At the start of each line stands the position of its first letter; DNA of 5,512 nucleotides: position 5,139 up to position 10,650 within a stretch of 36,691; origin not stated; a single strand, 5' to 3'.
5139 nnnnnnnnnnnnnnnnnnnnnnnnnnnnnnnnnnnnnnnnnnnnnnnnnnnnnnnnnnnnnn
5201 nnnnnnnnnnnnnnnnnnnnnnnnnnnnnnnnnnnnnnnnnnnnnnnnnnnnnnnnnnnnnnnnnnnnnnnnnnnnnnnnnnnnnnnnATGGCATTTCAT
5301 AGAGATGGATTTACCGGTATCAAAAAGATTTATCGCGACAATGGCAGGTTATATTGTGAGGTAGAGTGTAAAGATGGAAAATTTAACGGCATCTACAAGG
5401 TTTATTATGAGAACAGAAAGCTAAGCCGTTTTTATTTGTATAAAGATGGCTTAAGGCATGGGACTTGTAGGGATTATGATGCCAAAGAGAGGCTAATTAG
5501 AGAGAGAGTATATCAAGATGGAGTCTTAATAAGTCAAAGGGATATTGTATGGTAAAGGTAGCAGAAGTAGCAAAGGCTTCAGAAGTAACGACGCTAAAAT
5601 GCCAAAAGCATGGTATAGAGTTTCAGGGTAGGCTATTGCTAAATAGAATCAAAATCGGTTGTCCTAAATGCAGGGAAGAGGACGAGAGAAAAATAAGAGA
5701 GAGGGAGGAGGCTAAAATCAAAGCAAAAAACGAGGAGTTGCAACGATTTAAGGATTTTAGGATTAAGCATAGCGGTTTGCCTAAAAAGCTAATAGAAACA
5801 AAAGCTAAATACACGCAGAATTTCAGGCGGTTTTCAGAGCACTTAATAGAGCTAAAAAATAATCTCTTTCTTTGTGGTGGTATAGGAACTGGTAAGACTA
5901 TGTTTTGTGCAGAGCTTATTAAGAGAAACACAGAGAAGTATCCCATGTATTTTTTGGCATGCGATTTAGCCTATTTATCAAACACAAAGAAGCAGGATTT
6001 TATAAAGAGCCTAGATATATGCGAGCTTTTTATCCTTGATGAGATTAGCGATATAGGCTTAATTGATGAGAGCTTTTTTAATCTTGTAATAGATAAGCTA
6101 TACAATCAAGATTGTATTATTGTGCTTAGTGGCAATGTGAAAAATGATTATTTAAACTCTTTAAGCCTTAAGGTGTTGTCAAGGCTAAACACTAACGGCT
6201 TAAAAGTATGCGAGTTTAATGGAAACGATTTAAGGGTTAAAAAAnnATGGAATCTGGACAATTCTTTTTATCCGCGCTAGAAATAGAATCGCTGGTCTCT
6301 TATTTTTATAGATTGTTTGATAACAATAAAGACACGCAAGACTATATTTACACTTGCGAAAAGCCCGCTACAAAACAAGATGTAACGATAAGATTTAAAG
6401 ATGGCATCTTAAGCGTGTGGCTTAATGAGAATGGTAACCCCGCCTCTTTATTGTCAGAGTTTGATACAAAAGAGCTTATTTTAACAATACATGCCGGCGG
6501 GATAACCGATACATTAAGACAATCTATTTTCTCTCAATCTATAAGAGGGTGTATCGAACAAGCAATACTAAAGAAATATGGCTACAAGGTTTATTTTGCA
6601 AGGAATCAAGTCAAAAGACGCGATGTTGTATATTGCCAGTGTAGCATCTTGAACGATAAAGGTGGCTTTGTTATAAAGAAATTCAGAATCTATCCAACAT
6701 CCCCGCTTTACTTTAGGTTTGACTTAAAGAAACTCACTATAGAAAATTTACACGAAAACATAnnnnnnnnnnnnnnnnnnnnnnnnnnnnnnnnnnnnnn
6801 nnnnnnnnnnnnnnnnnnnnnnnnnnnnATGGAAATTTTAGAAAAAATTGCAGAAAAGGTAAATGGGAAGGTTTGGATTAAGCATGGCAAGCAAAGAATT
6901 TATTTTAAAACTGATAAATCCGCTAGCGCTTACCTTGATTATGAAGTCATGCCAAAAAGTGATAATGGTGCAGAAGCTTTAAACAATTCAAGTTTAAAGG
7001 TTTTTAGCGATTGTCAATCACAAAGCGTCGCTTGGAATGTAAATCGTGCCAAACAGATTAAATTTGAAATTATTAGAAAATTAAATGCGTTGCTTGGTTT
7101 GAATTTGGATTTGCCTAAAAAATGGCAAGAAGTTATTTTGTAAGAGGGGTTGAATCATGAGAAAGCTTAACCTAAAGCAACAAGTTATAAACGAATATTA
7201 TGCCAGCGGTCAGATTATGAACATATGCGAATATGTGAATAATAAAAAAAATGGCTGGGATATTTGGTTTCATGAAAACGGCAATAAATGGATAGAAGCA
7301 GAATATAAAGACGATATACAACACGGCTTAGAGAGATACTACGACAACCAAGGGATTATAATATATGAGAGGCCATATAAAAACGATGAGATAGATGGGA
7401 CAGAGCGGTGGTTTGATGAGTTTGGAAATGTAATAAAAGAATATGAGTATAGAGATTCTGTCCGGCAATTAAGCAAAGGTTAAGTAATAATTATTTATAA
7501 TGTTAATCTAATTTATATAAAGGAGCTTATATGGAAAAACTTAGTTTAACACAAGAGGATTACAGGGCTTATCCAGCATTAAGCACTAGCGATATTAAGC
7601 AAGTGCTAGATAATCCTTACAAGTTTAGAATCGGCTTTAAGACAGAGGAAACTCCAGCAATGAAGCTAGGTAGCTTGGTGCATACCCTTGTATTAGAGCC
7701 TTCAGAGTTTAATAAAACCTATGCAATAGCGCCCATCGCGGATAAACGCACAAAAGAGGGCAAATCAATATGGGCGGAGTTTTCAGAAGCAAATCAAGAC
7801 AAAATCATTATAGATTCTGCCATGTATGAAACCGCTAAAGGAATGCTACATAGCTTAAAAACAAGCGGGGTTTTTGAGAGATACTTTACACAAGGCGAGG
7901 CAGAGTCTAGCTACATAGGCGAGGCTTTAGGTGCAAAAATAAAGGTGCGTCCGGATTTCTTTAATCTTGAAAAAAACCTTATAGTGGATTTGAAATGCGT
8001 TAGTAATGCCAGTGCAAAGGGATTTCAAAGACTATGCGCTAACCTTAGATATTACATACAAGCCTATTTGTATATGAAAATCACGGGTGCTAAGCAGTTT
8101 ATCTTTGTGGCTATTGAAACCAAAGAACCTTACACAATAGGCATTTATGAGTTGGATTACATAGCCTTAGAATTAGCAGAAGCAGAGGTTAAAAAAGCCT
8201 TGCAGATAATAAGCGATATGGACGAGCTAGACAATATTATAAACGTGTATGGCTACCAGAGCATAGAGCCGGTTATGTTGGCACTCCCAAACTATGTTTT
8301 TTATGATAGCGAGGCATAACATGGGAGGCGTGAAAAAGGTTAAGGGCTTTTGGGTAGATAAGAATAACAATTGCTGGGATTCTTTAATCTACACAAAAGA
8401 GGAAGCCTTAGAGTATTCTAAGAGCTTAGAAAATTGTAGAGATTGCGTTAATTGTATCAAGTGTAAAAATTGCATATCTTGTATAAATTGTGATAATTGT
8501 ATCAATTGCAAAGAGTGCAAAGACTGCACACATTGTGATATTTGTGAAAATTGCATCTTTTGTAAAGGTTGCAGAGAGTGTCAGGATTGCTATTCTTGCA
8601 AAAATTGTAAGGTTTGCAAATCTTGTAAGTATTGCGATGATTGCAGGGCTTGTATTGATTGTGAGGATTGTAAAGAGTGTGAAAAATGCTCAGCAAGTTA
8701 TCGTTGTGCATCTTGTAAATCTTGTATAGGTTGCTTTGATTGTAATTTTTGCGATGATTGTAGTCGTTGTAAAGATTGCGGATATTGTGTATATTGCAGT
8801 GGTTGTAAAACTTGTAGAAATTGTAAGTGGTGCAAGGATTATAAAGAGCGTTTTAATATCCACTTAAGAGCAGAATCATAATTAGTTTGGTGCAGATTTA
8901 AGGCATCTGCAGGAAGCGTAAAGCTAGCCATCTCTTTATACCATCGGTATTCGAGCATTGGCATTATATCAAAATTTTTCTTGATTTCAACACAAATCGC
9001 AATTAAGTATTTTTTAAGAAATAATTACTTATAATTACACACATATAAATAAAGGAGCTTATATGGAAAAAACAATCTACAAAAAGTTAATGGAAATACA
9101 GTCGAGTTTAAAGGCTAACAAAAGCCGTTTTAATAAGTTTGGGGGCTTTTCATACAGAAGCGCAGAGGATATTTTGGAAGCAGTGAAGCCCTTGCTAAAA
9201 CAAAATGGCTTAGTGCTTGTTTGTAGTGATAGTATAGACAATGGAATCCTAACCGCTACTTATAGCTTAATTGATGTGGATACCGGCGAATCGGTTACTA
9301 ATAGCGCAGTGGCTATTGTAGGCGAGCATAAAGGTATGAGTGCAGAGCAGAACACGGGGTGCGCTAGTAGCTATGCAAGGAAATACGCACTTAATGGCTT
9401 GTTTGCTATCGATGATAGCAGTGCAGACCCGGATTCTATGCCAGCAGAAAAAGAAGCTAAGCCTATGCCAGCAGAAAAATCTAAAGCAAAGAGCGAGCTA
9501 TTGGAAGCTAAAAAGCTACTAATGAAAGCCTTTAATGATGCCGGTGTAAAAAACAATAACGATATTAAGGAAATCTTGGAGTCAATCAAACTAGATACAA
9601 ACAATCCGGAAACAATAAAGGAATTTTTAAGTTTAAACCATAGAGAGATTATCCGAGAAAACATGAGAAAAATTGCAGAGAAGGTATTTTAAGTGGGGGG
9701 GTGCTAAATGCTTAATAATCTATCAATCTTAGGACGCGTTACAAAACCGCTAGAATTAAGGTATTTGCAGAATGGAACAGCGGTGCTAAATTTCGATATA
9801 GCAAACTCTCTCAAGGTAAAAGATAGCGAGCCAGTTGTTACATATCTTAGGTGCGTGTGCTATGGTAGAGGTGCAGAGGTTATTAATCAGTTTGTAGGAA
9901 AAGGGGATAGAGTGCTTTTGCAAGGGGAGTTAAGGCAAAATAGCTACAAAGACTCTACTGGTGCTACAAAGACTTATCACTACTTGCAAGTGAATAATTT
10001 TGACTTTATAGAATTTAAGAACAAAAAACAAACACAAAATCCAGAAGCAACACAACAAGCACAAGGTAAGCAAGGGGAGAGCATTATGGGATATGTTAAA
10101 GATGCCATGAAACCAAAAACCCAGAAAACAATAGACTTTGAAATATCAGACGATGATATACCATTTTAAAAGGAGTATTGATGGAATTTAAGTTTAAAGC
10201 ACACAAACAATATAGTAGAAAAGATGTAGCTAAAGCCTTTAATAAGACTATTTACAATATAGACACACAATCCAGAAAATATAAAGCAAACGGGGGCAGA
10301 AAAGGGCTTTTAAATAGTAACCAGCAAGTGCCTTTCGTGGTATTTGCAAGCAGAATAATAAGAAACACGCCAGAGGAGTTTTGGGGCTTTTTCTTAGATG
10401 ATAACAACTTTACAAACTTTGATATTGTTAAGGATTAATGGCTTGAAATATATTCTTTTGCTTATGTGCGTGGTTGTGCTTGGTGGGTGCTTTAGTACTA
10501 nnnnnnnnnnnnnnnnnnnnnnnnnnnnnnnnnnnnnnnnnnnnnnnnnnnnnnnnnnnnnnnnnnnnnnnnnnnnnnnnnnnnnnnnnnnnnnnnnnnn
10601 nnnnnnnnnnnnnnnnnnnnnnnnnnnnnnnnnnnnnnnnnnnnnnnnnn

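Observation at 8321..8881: Protein made almost entirely of X-X-Cys triplets (about 44 in a row) inside the recombination module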

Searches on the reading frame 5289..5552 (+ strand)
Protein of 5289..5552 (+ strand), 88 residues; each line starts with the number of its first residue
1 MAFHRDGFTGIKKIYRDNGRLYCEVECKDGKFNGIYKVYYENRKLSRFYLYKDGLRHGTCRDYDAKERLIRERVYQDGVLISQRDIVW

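Call 77: search_protein_families(library=pfam, proteins=[window:5289-5552:+], max_evalue=0.01)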
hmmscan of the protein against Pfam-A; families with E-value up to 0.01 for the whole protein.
window:5289-5552:+ (88 aa): 1 family
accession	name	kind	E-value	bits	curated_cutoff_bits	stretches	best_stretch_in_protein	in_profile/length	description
PF07661.19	MORN_2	-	0.00055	20.3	29.6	0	33-42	2-11/22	MORN repeat variant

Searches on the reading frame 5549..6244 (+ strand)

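Call 4: search_protein_families(library=pfam, proteins=[window:5549-6244:+], max_evalue=0.1)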
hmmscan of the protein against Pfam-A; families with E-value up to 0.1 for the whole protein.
window:5549-6244:+ (232 aa): 18 families
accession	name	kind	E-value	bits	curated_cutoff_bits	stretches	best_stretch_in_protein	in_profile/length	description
PF13173.12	AAA_14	-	0.0003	21.2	27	1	106-202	5-104/129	AAA domain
PF08298.17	AAA_PrkA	-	0.00033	20.2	25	1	49-136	34-117/358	PrkA AAA domain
PF12775.13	AAA_7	-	0.00038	20.5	25.8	1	89-154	19-84/181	P-loop containing dynein motor region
PF00308.24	Bac_DnaA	-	0.0011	19.6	23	1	101-218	32-159/162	Bacterial DnaA ATPAse domain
PF13401.12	AAA_22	-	0.0017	19.1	27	1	103-139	5-40/130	AAA domain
PF01695.23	IstB_IS21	-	0.002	18.1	24.1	1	59-195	56-193/238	IstB-like ATP binding protein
PF14532.12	Sigma54_activ_2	-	0.0025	18.5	25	1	88-195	6-107/138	Sigma-54 interaction domain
PF04665.18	Pox_A32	-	0.0026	17.7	22.8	1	97-146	7-53/242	Poxvirus A32 protein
PF02367.23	TsaE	-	0.019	15.4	26.6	1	89-126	7-44/128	Threonylcarbamoyl adenosine biosynthesis protein TsaE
PF04851.21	ResIII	-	0.028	14.8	22.5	1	93-158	13-80/164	Type III restriction enzyme, res subunit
PF00910.28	RNA_helicase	-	0.03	15.3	21.5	1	107-159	2-60/105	RNA helicase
PF06745.19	ATPase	-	0.037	13.8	26.6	1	102-135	18-53/231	KaiC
PF03969.22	AFG1_ATPase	-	0.048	13.1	27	0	63-121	28-79/361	AFG1-like ATPase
PF20720.3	nSTAND3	-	0.05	13.7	27.2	0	89-133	4-48/155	Novel STAND NTPase 3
PF13245.12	AAA_19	-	0.062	13.9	25.1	0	104-128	12-36/134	AAA domain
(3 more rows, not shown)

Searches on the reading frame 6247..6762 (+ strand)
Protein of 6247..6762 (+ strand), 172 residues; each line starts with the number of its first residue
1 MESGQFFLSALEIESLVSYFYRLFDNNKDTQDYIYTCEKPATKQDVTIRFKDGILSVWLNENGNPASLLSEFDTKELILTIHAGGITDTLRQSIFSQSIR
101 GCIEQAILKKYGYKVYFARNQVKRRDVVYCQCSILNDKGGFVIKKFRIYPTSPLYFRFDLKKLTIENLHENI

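Call 4: search_protein_families(library=pfam, proteins=[window:6247-6762:+], max_evalue=0.1)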
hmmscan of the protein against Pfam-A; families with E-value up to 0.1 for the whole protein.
window:6247-6762:+ (172 aa): 0 families

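Call 5: search_protein_families(library=phrogs, proteins=[window:6247-6762:+], max_evalue=1)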
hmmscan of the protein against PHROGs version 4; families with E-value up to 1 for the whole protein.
window:6247-6762:+ (172 aa): 1 family
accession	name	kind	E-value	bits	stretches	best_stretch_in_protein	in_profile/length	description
phrog_7683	-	unknown function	0.098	13.4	1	71-111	136-175/200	-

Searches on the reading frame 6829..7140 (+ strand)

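Call 4: search_protein_families(library=pfam, proteins=[window:6829-7140:+], max_evalue=0.1)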
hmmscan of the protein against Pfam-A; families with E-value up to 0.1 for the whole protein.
window:6829-7140:+ (104 aa): 0 families

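Call 5: search_protein_families(library=phrogs, proteins=[window:6829-7140:+], max_evalue=1)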
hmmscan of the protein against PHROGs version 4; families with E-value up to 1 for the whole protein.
window:6829-7140:+ (104 aa): 1 family
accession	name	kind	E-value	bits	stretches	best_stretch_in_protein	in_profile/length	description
phrog_11757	-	unknown function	0.049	14.4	1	15-92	28-109/131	-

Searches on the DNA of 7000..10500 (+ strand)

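Call 7: search_dna_similar(query=window:7000-10500:+, collection=phages, mode=distant)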
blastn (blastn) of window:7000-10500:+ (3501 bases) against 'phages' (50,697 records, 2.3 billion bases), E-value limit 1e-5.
Records with a match: 1; places in all: 1; records where one place covers at least 80% of the query: 0.
Best place of each record, by identity: 60-80% 1.
By first word of the organism name: Terrisporobacter 1.
By host as written in the record: Terrisporobacter sp. COM 1.
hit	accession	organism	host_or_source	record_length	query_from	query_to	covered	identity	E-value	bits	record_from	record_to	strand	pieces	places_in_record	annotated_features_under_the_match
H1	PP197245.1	Terrisporobacter phage TVCOM_ph1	Terrisporobacter sp. COM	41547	2054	2181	4%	72.5%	4e-6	62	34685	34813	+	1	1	Erf-like ssDNA annealing protein | end protection protein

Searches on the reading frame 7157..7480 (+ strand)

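Call 4: search_protein_families(library=pfam, proteins=[window:7157-7480:+], max_evalue=0.1)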
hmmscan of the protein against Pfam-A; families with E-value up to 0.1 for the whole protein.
window:7157-7480:+ (108 aa): 1 family
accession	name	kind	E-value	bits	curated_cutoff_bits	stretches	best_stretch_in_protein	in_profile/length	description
PF07661.19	MORN_2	-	1.7e-14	52.7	29.6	3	55-76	1-22/22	MORN repeat variant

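Call 5: search_protein_families(library=phrogs, proteins=[window:7157-7480:+], max_evalue=1)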
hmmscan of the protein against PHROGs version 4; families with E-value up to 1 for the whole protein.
window:7157-7480:+ (108 aa): 1 family
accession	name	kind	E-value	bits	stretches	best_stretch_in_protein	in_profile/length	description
phrog_12688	-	unknown function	0.15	12.9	1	55-80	103-128/142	-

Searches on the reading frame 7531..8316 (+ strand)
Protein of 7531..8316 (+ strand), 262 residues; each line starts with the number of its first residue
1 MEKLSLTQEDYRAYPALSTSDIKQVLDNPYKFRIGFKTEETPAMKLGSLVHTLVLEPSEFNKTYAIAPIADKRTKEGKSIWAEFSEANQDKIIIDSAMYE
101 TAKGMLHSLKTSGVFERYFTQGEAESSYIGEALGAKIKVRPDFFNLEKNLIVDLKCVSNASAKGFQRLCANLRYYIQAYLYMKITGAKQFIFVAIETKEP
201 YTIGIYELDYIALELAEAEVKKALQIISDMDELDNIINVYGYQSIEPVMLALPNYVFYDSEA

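Call 4: search_protein_families(library=pfam, proteins=[window:7531-8316:+], max_evalue=0.1)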
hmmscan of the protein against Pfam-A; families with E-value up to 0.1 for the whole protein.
window:7531-8316:+ (262 aa): 3 families
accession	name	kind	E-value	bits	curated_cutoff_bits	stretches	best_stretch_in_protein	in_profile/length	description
PF12684.13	DUF3799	-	3.8e-30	105.8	26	1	37-229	24-213/233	PDDEXK-like domain of unknown function (DUF3799)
PF12705.13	PDDEXK_1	-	0.0031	17.9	22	1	17-190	2-174/247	PD-(D/E)XK nuclease superfamily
PF06023.18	Csa1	-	0.037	13.8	27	0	34-157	67-200/292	CRISPR-associated exonuclease Csa1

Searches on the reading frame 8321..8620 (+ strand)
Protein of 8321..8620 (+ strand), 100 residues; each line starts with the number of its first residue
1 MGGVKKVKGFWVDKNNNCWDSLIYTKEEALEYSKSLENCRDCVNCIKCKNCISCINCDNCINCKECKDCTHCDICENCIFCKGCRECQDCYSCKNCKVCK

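Call 50: predict_structure(alignment_id=A4)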
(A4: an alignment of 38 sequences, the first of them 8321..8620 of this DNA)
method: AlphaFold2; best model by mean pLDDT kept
length: 100 residues; sequences in the alignment: 38
mean_pLDDT: 76.0   pTM: 0.58
mean pLDDT of the five models: 76.0, 74.0, 71.1, 70.7, 68.7
residues with pLDDT >= 90: 11; 70-90: 59; 50-70: 28; < 50: 2
segments of 3 or more residues with pLDDT < 50: none
pLDDT, mean of each block of 10 residues (from residue 1): 82 87 88 73 63 68 78 81 77 64
secondary structure, 60 per line:
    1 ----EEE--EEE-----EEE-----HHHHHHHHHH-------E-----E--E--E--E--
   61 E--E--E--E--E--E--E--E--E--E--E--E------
elements in order: E5-7 E10-12 E18-20 H26-35

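Call 74: fold_search(model_id=the predicted structure, library=viral)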
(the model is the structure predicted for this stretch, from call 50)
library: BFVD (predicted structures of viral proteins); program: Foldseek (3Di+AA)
matches with E <= 10: 59; with E <= 0.001: 1
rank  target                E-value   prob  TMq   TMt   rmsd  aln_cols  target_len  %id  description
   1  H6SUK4                6.6e-09  1.00  0.56  0.43   4.7       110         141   39  Caib/baif family protein [Campylobacter virus IBB35]
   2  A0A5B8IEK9            8.1e-03  0.99  0.31  0.24   4.8        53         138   53  TNFR-Cys domain-containing protein [Mimiviridae sp. ChoanoV1]
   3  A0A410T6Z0            1.9e-02  0.99  0.42  0.59   7.6        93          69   33  Uncharacterized protein [Campylobacter phage CP20]
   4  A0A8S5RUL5            1.1e+00  0.57  0.35  0.13   4.5        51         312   16  (no name in the UniProt tables at hand)
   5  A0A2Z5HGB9            2.9e+00  0.13  0.22  0.25   7.5        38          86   18  (no name in the UniProt tables at hand)
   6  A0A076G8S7            3.7e+00  0.10  0.20  0.25   6.8        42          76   12  Uncharacterized protein [Pseudoalteromonas phage B8b]
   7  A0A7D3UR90            4.8e+00  0.04  0.17  0.15   6.6        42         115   17  Uncharacterized protein [Fadolivirus FV1/VV64]
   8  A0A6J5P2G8            4.8e+00  0.03  0.14  0.05   4.9        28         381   11  Uncharacterized protein [uncultured Caudovirales phage]
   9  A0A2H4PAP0            5.4e+00  0.09  0.19  0.33   3.5        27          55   18  (no name in the UniProt tables at hand)
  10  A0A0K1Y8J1            5.4e+00  0.02  0.09  0.04   6.0        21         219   19  (no name in the UniProt tables at hand)
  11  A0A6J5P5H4            5.7e+00  0.13  0.17  0.28   1.2        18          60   11  Uncharacterized protein [uncultured Caudovirales phage]
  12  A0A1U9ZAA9            5.7e+00  0.06  0.15  0.26   1.7        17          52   18  Uncharacterized protein [Proteus phage VB_PmiS-Isfahan]
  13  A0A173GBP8            5.7e+00  0.06  0.19  0.18   4.8        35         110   20  Uncharacterized protein [Bacillus phage SalinJah]
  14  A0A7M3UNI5            5.7e+00  0.02  0.14  0.12   7.2        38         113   26  Uncharacterized protein [Pyramimonas orientalis virus 01B]
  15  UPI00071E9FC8         6.1e+00  0.02  0.16  0.07   4.5        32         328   16  (no name look-up for this kind of identifier)
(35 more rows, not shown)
